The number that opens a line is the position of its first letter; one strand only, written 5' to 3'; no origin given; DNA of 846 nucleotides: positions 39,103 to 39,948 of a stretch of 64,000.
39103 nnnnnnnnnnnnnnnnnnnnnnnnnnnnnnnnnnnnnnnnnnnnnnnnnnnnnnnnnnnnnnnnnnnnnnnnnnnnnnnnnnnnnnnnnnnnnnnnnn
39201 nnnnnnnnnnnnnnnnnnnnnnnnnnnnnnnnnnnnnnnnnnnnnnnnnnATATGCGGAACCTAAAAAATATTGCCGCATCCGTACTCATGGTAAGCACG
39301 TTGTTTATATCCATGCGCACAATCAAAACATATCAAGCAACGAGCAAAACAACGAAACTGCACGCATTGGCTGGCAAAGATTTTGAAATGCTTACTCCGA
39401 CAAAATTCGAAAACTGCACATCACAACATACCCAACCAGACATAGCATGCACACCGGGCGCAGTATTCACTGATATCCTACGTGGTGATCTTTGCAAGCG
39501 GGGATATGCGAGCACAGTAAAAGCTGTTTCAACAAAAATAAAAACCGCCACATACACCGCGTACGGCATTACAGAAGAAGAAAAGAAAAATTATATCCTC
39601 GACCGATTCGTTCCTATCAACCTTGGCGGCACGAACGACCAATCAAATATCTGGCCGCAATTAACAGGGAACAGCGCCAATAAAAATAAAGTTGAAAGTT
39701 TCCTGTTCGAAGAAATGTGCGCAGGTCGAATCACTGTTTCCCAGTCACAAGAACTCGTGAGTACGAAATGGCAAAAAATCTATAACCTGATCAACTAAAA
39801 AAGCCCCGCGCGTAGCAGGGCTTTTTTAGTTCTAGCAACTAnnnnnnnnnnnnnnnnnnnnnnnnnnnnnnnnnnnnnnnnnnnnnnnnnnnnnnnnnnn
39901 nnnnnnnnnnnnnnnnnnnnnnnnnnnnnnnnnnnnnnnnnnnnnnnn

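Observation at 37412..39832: SOS-type operon: lexA – DUF45 HExxH metalloprotease – secreted SNase – secreted HNH-like protein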

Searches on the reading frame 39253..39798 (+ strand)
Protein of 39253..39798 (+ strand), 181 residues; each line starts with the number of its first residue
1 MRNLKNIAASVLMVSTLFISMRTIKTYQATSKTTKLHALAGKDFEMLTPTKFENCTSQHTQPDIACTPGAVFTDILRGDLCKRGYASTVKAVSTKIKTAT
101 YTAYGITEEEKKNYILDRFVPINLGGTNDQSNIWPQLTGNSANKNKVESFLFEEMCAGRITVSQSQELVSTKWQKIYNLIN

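Call 3: search_protein_families(library=pfam, proteins=[window:39253-39798:+], max_evalue=0.1)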
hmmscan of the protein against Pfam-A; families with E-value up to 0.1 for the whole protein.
window:39253-39798:+ (181 aa): 0 families

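Call 4: search_protein_families(library=ncbifam, proteins=[window:39253-39798:+], max_evalue=0.1)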
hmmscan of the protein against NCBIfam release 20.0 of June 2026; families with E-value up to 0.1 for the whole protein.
window:39253-39798:+ (181 aa): 0 families

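Call 13: find_homologous_proteins(query=window:39253-39798:+)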
Query window:39253-39798:+ (181 aa): 8 proteins with E <= 0.001 among 32 candidates.
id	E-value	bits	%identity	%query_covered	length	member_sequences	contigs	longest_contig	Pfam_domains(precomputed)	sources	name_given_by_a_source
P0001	1.3e-102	359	100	89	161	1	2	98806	-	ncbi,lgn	-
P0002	1.7e-85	303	76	100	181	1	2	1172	-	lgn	-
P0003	1.0e-71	258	64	99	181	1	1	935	-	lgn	-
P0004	5.2e-53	197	49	99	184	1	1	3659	-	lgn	-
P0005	1.2e-42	164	44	99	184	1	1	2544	-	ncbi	-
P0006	2.5e-23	101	36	78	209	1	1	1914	-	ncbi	-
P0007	1.1e-20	92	34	77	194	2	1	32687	-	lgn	-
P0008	8.1e-9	54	32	66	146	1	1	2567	-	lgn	-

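Call 14: find_encoding_contigs(protein=P0001, flank=6000, max_places=4)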
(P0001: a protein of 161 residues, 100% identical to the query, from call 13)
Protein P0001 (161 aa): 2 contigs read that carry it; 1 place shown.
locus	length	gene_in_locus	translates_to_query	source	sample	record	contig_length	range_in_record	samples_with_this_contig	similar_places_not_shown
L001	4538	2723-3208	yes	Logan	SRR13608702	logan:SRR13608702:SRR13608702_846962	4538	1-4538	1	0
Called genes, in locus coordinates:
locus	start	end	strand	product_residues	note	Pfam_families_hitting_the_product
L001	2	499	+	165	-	?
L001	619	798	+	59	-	PF18893:DUF5652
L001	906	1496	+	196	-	PF00717:Peptidase_S24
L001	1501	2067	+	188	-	PF01863:YgjP-like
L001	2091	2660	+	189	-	PF00565:SNase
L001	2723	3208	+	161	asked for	-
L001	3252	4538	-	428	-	?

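Call 15: find_encoding_contigs(protein=P0007, flank=6000, max_places=4)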
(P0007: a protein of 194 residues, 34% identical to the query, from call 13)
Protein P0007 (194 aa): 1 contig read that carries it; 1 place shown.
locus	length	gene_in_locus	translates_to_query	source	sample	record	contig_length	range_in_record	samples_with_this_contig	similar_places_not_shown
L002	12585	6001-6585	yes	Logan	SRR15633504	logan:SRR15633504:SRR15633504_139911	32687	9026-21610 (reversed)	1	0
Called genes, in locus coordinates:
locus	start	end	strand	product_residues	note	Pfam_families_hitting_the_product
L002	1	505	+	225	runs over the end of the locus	PF06941:NT5C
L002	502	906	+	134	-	-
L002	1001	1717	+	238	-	-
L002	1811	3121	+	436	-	PF03023:MurJ, PF01554:MatE (weak)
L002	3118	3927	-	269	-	PF13529:Peptidase_C39_2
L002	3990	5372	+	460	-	-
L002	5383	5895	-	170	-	PF13399:LytR_C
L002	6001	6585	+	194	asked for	-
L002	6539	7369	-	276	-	PF00950:ABC-3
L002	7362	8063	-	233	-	PF00005:ABC_tran, PF13304:AAA_21 (faint)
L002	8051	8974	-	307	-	PF01297:ZnuA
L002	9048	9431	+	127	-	PF01475:FUR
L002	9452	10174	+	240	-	PF04402:SIMPL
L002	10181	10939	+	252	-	PF00106:adh_short, PF01370:Epimerase (weak), PF08643:DUF1776 (faint), PF08659:KR, PF13561:adh_short_C2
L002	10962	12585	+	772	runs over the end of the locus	PF00479:G6PD_N, PF02781:G6PD_C, PF03446:NAD_binding_2, PF03807:F420_oxidored (weak), PF00393:6PGD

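Call 26: search_protein_representatives(protein=window:39253-39798:+)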
Query: 181 residues. Proteins with E-value up to 0.001 (for the whole library): 3973; up to 1e-10: 1101; up to 1e-30: 4. The best 150 are listed.
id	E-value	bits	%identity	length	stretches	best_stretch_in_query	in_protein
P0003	3.2e-72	258.2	64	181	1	1-180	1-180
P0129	3.8e-38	147.4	36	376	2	50-178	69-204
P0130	9.4e-35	136.3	36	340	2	50-178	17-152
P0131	4.9e-31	124.2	35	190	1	12-180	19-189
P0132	8.7e-30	120.2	45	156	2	74-180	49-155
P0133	1.6e-28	116.0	38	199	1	29-180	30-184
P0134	3.5e-27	111.7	40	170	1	55-179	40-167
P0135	1.7e-26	109.5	34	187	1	17-180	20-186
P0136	1.9e-26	109.3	38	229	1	46-179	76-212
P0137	2.7e-26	108.8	38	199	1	49-180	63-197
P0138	5.4e-26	107.8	38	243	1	39-178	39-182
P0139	1.7e-25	106.2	40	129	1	61-178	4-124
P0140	2.1e-25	105.9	39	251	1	48-178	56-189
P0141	3.4e-25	105.2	40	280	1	48-181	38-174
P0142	1.2e-24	103.5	37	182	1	44-178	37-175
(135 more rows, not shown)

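Call 28: search_protein_families(library=pfam, alignment_id=A2, max_evalue=0.1)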
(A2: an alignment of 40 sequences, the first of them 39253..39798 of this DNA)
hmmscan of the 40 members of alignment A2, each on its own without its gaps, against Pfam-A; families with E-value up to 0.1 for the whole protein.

A. member 1, window:39253-39798:+ (181 aa): 0 families

B. families by the number of members that match (of 40 scanned): 13 families
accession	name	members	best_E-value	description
PF01844.29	HNH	24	0.001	HNH endonuclease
PF14279.12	HNH_5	12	0.00021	HNH endonuclease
PF13930.12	Endonuclea_NS_2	9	2.2e-05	DNA/RNA non-specific endonuclease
PF13395.12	HNH_4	3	0.036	HNH endonuclease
PF06032.18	S-Me-THD_N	2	0.041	S-Me-THD-like, N-terminal domain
PF10814.13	CwsA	1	0.011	Cell wall synthesis protein CwsA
PF08778.15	HIF-1a_CTAD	1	0.014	HIF-1 alpha C terminal transactivation domain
PF16727.10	REV1_C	1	0.015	DNA repair protein REV1 C-terminal domain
PF08044.16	DUF1707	1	0.022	DUF1707 SHOCT-like domain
PF04226.18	Transgly_assoc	1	0.031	Transglycosylase associated protein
PF13800.11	Sigma_reg_N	1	0.034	Sigma factor regulator N-terminal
PF14343.11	PrcB_C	1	0.074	PrcB C-terminal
PF22746.1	SHOCT-like_DUF2089-C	1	0.087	SHOCT-like domain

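Call 30: search_solved_structures(query=A2, max_evalue=1, show_alignments=2)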
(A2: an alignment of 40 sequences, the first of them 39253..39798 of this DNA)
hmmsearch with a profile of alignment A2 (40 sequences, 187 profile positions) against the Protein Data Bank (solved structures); distinct sequences matched with E-value up to 1: 5.
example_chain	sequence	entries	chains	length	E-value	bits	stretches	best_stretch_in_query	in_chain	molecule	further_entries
7lih_T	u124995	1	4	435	0.031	17.1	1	75-122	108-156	E1 protein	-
7ko8_B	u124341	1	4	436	0.059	16.2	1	75-121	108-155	E1 glycoprotein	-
9sjn_A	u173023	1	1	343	0.5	13.1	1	103-135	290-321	Cas8f fusion with HNH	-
8ydb_J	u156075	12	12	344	0.5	13.1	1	103-135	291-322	Cas8f fusion with HNH | HNH endonuclease | a protein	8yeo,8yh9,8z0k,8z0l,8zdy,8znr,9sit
8w1p_G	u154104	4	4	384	0.59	12.9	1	103-135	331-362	Cas8 | Cas8f fusion with HNH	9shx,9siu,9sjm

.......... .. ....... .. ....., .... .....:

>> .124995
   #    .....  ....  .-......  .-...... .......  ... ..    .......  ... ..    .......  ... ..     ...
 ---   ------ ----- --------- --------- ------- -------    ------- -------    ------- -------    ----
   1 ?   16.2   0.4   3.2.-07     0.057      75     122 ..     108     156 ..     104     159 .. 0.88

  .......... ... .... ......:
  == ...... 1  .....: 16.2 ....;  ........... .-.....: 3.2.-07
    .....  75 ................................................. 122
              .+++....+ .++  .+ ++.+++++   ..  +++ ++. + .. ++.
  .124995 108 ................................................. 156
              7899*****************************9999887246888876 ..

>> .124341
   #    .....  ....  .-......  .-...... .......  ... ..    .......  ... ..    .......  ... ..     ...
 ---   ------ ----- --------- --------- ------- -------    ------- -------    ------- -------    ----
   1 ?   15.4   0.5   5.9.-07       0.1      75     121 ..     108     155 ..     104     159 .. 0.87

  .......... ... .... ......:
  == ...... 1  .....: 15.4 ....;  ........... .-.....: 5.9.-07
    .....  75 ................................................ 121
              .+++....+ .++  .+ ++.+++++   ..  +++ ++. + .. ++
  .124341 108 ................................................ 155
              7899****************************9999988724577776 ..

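Call 35: predict_structure(alignment_id=A2)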
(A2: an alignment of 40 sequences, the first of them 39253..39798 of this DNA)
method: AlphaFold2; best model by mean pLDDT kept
length: 181 residues; sequences in the alignment: 40
mean_pLDDT: 95.9   pTM: 0.87
mean pLDDT of the five models: 95.9, 95.5, 94.8, 94.7, 94.2
residues with pLDDT >= 90: 170; 70-90: 11; 50-70: 0; < 50: 0
segments of 3 or more residues with pLDDT < 50: none
pLDDT, mean of each block of 10 residues (from residue 1): 92 97 96 97 92 94 97 96 94 98 98 97 98 94 95 98 97 96 94
secondary structure, 60 per line:
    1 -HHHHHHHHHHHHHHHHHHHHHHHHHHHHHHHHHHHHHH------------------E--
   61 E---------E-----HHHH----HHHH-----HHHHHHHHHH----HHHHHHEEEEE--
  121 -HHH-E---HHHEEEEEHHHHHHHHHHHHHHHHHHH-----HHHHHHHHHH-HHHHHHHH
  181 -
elements in order: H2-39 H77-80 H85-88 H94-103 H108-113 E114-118 E133-137 H138-156 H162-171 H173-180

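Call 41: fold_search(model_id=the predicted structure, library=pdb)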
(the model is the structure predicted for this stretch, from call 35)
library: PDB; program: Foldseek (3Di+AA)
matches with E <= 10: 109; with E <= 0.001: 0
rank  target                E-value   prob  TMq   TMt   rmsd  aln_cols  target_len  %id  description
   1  4h9d_A                9.0e-01  0.30  0.19  0.35   8.3        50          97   20  Crystal Structure of Mn-dependent Gme HNH nicking endonuclease from Geobacter metallireducens GS-15, Northeast Structu (released 2012-10-10)
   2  4h9d_C                1.1e+00  0.28  0.19  0.41   7.1        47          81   21  Crystal Structure of Mn-dependent Gme HNH nicking endonuclease from Geobacter metallireducens GS-15, Northeast Structu (released 2012-10-10)
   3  9siu_A                1.4e+00  0.28  0.29  0.17   9.0        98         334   13  Type I-F_HNH variant Cascade bound to dsDNA, HNH domain in outwards position (released 2026-02-18)
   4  9shx_A                1.5e+00  0.33  0.32  0.18   8.7        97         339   13  Type I-F_HNH variant Cascade bound to dsDNA, HNH domain in middle position (released 2026-02-04)
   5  9lgi_A                1.5e+00  0.07  0.22  0.07  13.3       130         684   18  Cryo-EM structure of a type II-D CRISPR-Cas9 in complex with single-guided RNA and double-stranded DNA (released 2025-08-20)
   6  9k32_A                1.5e+00  0.07  0.22  0.07  16.6       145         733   13  Cryo-EM structure of the NbaCas9-guide RNA-target DNA complex (released 2026-02-04)
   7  7enh_A                1.7e+00  0.11  0.20  0.25  12.8       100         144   13  Crystal structure of cas and anti-cas protein complex (released 2022-04-20)
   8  6ifo_A                1.7e+00  0.06  0.18  0.03  13.4       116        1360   14  Crystal structure of AcrIIA2-SpyCas9-sgRNA ternary complex (released 2019-01-23)
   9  8t7s_A                1.9e+00  0.08  0.22  0.04  13.1       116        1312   11  SpRYmer bound to NAC PAM DNA (released 2024-05-01)
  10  7ehp_B                2.0e+00  0.28  0.17  0.08   5.3        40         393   18  Chitin oligosaccharide binding protein (released 2021-07-07)
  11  5xbl_A                2.1e+00  0.06  0.18  0.04  13.4       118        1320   13  Structure of nuclease in complex with associated protein (released 2017-06-14)
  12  4abl                  2.1e+00  0.03  0.17  0.17  11.4       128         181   13  HUMAN PARP14 (ARTD8, BAL2) - MACRO DOMAIN 3 (released 2012-12-19)
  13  4pbs                  2.2e+00  0.03  0.13  0.08  13.8        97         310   15  Crystal structure of the M. jannaschii F9 tRNA synthetase variant bound to 4-(2-bromoisobutyramido)-phenylalanine (BibaF (released 2014-07-23)
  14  6wpn_B                2.4e+00  0.25  0.18  0.09   4.1        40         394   10  Crystal structure of a putative oligosaccharide periplasmic-binding protein from Synechococcus sp. MITs9220 (released 2021-05-12)
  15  7ehp_A                2.4e+00  0.25  0.17  0.08   5.2        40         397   18  Chitin oligosaccharide binding protein (released 2021-07-07)
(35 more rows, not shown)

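Call 51: find_encoding_contigs(protein=P0004, flank=5000, max_places=3)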
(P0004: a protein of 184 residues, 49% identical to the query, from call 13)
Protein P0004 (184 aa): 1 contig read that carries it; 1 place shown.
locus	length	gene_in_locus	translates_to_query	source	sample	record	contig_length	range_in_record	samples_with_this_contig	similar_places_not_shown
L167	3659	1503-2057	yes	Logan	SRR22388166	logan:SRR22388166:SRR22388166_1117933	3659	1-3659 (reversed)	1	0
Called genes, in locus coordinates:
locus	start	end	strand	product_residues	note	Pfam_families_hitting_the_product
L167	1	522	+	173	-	?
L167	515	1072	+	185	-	PF01928:CYTH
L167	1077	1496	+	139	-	PF01467:CTP_transf_like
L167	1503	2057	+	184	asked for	-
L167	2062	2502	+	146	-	-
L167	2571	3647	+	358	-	-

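Call 52: find_encoding_contigs(protein=P0005, flank=5000, max_places=3)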
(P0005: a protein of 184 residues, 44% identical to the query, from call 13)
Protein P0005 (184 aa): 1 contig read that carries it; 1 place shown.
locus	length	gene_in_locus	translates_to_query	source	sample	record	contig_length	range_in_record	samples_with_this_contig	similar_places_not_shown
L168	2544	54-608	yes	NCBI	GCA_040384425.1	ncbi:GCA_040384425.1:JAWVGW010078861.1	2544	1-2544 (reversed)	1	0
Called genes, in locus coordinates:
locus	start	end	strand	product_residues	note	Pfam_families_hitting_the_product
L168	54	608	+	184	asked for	-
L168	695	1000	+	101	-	PF01329:Pterin_4a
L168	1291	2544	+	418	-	?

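Call 67: search_protein_families(library=padloc, proteins=[window:39253-39798:+], max_evalue=0.01)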
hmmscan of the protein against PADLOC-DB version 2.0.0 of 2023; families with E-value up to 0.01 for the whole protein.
window:39253-39798:+ (181 aa): 0 families

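Call 91: search_protein_families(library=ncbifam, alignment_id=A2, max_evalue=0.01)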
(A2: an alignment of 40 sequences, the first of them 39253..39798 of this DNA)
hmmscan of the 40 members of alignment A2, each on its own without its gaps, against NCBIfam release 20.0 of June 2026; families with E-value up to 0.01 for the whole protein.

A. member 1, window:39253-39798:+ (181 aa): 0 families

B. families by the number of members that match (of 40 scanned): 0 families
